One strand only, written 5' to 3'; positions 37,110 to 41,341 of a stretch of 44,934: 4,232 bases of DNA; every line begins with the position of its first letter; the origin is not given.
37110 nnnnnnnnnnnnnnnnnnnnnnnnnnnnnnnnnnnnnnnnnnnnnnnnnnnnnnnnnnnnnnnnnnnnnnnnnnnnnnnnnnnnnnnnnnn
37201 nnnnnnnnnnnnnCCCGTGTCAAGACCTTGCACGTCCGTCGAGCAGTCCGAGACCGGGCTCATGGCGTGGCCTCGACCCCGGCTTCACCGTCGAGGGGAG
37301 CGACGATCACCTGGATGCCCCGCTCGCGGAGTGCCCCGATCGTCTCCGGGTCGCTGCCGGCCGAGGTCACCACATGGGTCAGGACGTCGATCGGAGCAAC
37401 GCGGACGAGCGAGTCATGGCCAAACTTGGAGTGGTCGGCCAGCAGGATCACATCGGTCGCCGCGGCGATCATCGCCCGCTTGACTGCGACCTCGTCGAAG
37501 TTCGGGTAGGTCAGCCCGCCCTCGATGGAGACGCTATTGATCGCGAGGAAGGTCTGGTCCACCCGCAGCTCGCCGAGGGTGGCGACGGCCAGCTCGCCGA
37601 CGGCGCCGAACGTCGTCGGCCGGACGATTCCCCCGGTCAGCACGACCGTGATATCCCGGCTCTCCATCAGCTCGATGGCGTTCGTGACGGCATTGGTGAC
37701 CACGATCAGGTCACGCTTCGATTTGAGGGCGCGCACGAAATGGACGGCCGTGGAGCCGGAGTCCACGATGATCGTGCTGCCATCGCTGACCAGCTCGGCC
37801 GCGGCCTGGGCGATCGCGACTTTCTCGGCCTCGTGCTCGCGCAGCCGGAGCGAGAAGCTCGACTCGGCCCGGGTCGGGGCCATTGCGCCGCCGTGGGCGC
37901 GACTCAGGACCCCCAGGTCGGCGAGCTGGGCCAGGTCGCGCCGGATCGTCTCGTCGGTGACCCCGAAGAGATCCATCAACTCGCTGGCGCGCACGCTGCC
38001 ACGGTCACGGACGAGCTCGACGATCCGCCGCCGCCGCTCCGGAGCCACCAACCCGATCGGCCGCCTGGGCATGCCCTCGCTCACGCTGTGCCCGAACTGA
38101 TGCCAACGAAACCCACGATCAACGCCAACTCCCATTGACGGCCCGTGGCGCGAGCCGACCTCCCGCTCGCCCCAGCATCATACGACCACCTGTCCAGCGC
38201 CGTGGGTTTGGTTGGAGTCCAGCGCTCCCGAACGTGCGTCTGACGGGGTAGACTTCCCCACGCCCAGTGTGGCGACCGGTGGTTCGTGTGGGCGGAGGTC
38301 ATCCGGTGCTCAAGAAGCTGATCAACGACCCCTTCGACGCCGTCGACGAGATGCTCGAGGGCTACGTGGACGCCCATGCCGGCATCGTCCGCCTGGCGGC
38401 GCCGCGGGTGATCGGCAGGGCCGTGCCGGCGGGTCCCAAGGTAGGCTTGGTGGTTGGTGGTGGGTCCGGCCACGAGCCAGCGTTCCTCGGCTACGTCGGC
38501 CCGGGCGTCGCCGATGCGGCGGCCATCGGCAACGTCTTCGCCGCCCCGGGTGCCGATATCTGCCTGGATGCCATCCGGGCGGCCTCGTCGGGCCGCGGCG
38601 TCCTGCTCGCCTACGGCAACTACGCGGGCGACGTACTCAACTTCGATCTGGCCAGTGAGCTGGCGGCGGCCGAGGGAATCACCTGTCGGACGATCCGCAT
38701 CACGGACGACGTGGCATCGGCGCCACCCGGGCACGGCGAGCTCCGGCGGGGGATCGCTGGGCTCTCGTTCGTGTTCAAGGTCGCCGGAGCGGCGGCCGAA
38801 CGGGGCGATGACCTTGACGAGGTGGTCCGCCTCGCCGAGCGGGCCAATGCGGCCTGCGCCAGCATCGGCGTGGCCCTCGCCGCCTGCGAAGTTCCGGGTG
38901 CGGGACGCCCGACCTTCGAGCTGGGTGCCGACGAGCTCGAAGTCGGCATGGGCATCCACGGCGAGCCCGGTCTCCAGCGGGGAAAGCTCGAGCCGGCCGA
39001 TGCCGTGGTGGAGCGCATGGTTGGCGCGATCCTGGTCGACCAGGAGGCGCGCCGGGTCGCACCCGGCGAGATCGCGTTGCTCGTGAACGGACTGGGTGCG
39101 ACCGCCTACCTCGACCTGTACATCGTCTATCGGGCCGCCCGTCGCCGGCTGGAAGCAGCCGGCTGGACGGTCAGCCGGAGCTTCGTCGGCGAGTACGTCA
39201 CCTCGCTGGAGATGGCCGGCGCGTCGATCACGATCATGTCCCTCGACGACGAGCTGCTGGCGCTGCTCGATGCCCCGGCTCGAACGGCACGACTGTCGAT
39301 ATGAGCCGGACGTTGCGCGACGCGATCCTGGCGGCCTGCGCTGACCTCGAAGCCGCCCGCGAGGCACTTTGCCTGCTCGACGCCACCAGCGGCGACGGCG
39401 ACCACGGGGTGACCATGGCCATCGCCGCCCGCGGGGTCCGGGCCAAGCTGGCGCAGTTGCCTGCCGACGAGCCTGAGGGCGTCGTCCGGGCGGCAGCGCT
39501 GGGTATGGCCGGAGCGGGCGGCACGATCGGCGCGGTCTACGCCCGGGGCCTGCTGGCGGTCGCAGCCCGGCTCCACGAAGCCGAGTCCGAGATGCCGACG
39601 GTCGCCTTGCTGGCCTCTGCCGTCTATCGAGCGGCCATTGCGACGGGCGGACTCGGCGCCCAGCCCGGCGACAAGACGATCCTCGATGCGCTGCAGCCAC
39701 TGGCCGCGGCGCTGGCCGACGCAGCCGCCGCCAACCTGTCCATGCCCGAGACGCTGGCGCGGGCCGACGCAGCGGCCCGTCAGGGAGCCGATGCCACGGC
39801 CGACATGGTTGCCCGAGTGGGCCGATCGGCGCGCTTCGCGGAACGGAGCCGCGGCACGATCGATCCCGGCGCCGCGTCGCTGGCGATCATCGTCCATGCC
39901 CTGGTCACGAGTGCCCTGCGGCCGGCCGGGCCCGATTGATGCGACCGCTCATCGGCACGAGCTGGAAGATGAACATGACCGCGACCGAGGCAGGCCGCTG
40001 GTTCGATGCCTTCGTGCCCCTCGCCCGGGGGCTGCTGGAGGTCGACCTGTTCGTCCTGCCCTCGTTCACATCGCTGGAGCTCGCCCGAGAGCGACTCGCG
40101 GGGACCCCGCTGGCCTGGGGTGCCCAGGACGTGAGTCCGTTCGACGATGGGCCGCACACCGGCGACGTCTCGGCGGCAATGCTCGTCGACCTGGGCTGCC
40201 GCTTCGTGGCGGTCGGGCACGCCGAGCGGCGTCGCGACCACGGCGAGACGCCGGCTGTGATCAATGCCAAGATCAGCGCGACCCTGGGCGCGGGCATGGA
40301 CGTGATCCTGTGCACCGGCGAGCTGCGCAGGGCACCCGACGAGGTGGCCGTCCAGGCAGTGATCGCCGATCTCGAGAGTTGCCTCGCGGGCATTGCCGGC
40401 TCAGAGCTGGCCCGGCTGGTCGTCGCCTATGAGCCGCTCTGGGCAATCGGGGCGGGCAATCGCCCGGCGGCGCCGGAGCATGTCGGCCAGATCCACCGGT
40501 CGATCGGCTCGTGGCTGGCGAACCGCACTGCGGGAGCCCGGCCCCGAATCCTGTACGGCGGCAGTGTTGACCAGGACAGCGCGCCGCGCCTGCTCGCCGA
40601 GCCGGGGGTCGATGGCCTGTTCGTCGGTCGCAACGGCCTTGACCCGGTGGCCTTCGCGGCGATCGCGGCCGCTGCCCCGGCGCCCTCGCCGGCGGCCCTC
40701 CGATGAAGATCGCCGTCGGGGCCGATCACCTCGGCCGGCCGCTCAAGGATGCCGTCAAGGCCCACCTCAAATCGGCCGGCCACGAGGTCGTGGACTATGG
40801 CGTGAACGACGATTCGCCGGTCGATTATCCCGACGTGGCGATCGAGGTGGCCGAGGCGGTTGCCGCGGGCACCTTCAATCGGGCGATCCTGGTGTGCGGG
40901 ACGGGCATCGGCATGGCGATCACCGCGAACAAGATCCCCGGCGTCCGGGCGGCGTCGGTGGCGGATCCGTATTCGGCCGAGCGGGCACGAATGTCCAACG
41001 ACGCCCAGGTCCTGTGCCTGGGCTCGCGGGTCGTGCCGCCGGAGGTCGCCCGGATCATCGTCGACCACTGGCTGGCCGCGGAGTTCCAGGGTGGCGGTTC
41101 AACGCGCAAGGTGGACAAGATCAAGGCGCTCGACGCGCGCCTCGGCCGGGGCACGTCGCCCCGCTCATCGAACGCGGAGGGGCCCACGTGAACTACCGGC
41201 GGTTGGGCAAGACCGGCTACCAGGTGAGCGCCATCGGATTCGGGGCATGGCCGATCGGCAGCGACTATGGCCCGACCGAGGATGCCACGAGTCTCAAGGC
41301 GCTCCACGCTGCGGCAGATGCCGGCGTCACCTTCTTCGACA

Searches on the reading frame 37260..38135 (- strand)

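Call 4: search_protein_families(library=pfam, proteins=[window:37260-38135:-], max_evalue=0.001)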
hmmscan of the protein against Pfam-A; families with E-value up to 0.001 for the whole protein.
window:37260-38135:- (291 aa): 7 families
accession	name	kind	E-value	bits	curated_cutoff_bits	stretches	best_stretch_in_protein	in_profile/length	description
PF00455.28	DeoRC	-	1.9e-49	168.1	31.8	1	101-258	2-159/160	DeoR C terminal sensor domain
PF08220.18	HTH_DeoR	-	5.2e-17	61.8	21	1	34-88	1-55/57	DeoR-like helix-turn-helix domain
PF08279.18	HTH_11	-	5.4e-07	29.8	25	1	34-76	1-44/55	HTH domain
PF19187.6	HTH_PafC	-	4.5e-05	23.7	32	1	37-84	8-55/115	PafC helix-turn-helix domain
PF01022.26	HTH_5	-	9e-05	22.7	22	1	33-77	2-45/47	Bacterial regulatory protein, arsR family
PF25213.1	HVO_A0261_N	-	0.00012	22.3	35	1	29-82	7-59/86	HVO_A0261 N-terminal domain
PF00392.27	GntR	-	0.00048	20.2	27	0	51-84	28-61/64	Bacterial regulatory proteins, gntR family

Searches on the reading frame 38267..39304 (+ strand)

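Call 48: search_protein_families(library=pfam, proteins=[window:38267-39304:+], max_evalue=0.00001)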
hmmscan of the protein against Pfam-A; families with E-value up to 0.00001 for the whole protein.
window:38267-39304:+ (345 aa): 1 family
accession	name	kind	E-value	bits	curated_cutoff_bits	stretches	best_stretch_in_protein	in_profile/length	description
PF02733.22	Dak1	-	3.5e-116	388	31.4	1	31-341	1-312/313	Dak1 domain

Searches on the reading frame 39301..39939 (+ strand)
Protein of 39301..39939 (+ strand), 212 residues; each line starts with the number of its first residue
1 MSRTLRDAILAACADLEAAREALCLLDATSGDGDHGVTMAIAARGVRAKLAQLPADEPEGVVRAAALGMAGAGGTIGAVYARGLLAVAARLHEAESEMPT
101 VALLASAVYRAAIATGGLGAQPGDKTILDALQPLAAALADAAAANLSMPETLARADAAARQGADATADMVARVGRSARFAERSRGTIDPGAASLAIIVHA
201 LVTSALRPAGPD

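Call 48: search_protein_families(library=pfam, proteins=[window:39301-39939:+], max_evalue=0.00001)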
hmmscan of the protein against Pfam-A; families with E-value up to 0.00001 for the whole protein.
window:39301-39939:+ (212 aa): 1 family
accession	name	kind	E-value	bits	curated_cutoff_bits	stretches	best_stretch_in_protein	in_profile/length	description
PF02734.22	Dak2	-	2.2e-36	125.8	27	1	31-202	3-173/174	DAK2 domain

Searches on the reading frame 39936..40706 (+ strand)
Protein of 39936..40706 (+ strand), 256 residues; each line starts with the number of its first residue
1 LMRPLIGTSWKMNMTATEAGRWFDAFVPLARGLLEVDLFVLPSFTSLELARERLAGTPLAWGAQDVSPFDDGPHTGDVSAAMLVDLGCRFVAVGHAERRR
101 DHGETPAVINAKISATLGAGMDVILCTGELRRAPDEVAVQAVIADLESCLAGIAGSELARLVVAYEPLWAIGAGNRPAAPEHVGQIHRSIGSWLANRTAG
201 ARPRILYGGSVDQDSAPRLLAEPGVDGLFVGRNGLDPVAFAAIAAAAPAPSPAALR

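Call 48: search_protein_families(library=pfam, proteins=[window:39936-40706:+], max_evalue=0.00001)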
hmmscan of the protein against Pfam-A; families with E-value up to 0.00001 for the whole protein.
window:39936-40706:+ (256 aa): 1 family
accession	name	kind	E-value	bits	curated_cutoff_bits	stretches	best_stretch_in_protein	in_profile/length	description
PF00121.24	TIM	-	1.4e-62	211.8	20.1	1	4-246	1-244/245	Triosephosphate isomerase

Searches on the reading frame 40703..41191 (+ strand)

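Call 48: search_protein_families(library=pfam, proteins=[window:40703-41191:+], max_evalue=0.00001)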
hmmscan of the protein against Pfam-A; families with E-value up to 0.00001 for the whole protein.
window:40703-41191:+ (162 aa): 1 family
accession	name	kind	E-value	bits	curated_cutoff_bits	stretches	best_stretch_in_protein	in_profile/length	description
PF02502.23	LacAB_rpiB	-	5.9e-54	182.2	24.7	1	3-140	1-138/138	Ribose/Galactose Isomerase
